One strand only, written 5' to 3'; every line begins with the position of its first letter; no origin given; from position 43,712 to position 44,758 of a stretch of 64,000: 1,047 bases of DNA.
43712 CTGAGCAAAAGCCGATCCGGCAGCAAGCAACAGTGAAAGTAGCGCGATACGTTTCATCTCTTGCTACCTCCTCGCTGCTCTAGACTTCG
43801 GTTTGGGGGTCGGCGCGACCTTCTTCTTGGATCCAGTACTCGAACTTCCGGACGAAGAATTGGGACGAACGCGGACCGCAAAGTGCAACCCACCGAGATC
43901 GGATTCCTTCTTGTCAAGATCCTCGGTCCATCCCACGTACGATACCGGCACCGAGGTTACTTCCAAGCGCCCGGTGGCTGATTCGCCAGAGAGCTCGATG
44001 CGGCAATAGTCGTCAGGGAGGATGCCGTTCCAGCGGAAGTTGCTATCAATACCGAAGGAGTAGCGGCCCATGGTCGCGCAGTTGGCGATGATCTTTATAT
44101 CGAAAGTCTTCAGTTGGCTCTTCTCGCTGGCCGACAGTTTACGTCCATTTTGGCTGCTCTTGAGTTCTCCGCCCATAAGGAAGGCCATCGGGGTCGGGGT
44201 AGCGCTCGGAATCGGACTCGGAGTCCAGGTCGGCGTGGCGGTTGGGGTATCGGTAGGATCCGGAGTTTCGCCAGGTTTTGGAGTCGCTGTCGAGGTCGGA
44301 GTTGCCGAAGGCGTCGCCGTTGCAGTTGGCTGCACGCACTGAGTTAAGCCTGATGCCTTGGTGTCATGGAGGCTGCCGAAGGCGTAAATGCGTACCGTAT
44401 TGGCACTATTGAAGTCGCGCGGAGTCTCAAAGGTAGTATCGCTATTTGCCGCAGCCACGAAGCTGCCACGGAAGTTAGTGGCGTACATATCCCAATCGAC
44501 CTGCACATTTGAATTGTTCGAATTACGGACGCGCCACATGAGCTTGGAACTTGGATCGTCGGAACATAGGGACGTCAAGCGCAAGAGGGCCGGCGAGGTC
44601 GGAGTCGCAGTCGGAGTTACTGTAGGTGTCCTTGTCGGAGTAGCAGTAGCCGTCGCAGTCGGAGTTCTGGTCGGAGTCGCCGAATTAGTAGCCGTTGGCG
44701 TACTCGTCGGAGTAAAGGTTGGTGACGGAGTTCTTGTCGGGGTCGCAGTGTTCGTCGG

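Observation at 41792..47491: Operon of a 1238-aa multi-domain Thr/Pro-repeat surface protein and an S8 protease sharing carboxypeptidase-regulatory-like domains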

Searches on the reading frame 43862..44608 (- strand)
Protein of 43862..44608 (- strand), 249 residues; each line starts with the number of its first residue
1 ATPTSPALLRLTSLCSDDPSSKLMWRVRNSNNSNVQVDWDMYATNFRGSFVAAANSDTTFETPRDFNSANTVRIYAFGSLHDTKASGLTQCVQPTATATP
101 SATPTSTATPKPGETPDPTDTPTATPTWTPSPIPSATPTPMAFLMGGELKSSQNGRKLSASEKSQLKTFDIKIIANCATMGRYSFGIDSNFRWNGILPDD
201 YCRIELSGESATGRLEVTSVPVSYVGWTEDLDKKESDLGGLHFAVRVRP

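Call 71: predict_structure(alignment_id=A4)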
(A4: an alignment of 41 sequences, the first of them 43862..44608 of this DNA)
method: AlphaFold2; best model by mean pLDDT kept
length: 249 residues; sequences in the alignment: 41
mean_pLDDT: 87.9   pTM: 0.54
mean pLDDT of the five models: 87.9, 86.8, 86.5, 85.9, 85.7
residues with pLDDT >= 90: 155; 70-90: 64; 50-70: 30; < 50: 0
segments of 3 or more residues with pLDDT < 50: none
pLDDT, mean of each block of 10 residues (from residue 1): 76 97 97 97 95 97 95 97 97 88 72 62 70 76 91 95 96 93 94 92 91 91 68 81 93
secondary structure, 60 per line:
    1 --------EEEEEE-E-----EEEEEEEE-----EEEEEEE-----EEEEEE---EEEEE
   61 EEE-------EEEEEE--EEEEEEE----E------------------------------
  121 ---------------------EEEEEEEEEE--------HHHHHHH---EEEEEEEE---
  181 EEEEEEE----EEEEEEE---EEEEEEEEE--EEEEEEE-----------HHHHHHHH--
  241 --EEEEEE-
elements in order: E9-14 E22-29 E35-41 E47-52 E56-63 E71-76 E79-85 E142-151 H160-166 E170-177 E181-187 E192-198 E202-210 E213-219 H231-238 E243-248
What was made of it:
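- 44336..44608 (-): D2, aa 962-1052: conserved Ig-like beta-sandwich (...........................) with two invariant cysteines. AF2 per-block pLDDT 95-97 (call 71).
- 43877..44188 (-): D3, aa 1102-1205: conserved C-terminal beta-sandwich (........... ... VTSRP..Y ... GLHFAVR). AF2 per-block pLDDT ~91-96 (call 71).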

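Call 73: fold_search(model_id=the predicted structure, library=pdb)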
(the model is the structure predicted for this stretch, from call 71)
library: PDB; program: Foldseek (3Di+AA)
matches with E <= 10: 1739; with E <= 0.001: 0
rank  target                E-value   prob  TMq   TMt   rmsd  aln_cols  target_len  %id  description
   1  7lnp_A                4.7e-03  1.00  0.22  0.11   4.5        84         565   14  Structure of the exo-alpha-L-galactosidase BpGH29 (D264N mutant) from Bacteroides plebeius in complex with paranitroph (released 2022-02-09)
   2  7lnp_D                4.7e-03  1.00  0.22  0.11   4.4        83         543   16  Structure of the exo-alpha-L-galactosidase BpGH29 (D264N mutant) from Bacteroides plebeius in complex with paranitroph (released 2022-02-09)
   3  5mho_B                7.3e-03  0.84  0.22  0.09  19.5       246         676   10  FXIIIa in complex with the inhibitor ZED2369 (released 2017-12-20)
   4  5aoq_A                7.3e-03  0.77  0.20  0.21  16.9       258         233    7  Structural basis of neurohormone perception by the receptor tyrosine kinase Torso (released 2015-11-25)
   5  7ljj                  8.1e-03  1.00  0.21  0.11   4.4        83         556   14  Structure of the Exo-alpha-L-galactosidase BpGH29 from Bacteroides plebeius (released 2022-02-09)
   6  7lnp_E                9.6e-03  1.00  0.23  0.11   4.4        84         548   13  Structure of the exo-alpha-L-galactosidase BpGH29 (D264N mutant) from Bacteroides plebeius in complex with paranitroph (released 2022-02-09)
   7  7p4l_C                1.0e-02  1.00  0.23  0.13   5.8        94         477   10  Crystal structure of the trimeric ectodomain of archaeal Fusexin1 (Fsx1) (released 2022-07-13)
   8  7p4l_B                1.0e-02  1.00  0.23  0.13   5.8        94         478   10  Crystal structure of the trimeric ectodomain of archaeal Fusexin1 (Fsx1) (released 2022-07-13)
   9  7snk                  1.1e-02  1.00  0.22  0.11   4.3        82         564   15  Structure of Bacple_01702, a GH29 family glycoside hydrolase (released 2022-10-05)
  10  5mhm_B                1.1e-02  0.63  0.20  0.09  20.1       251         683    8  FXIIIa in complex with the inhibitor ZED1630 (released 2017-12-20)
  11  2ha1_MODEL_1_A        1.1e-02  0.57  0.20  0.23  19.5       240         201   10  Complex of the first and second type III domains of human Fibronectin in solution (released 2007-04-10)
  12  7lk7                  1.3e-02  1.00  0.22  0.11   4.3        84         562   13  Structure of the Exo-alpha-L-galactosidase BpGH29 from Bacteroides plebeius in complex with L-galactose (released 2022-02-09)
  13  6rqj_A                1.5e-02  1.00  0.24  0.07   4.5       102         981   13  Structure of human complement C5 complexed with tick inhibitors OmCI, RaCI1 and CirpT1 (released 2020-01-08)
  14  7mrs_A                1.5e-02  0.51  0.18  0.16  17.6       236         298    8  Zebrafish CNTN4 APPb complex (released 2022-01-05)
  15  7e1y_A                1.6e-02  1.00  0.23  0.12   5.5        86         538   19  Staphylothermus marinus amylopullulanase -SmApu (released 2022-02-09)
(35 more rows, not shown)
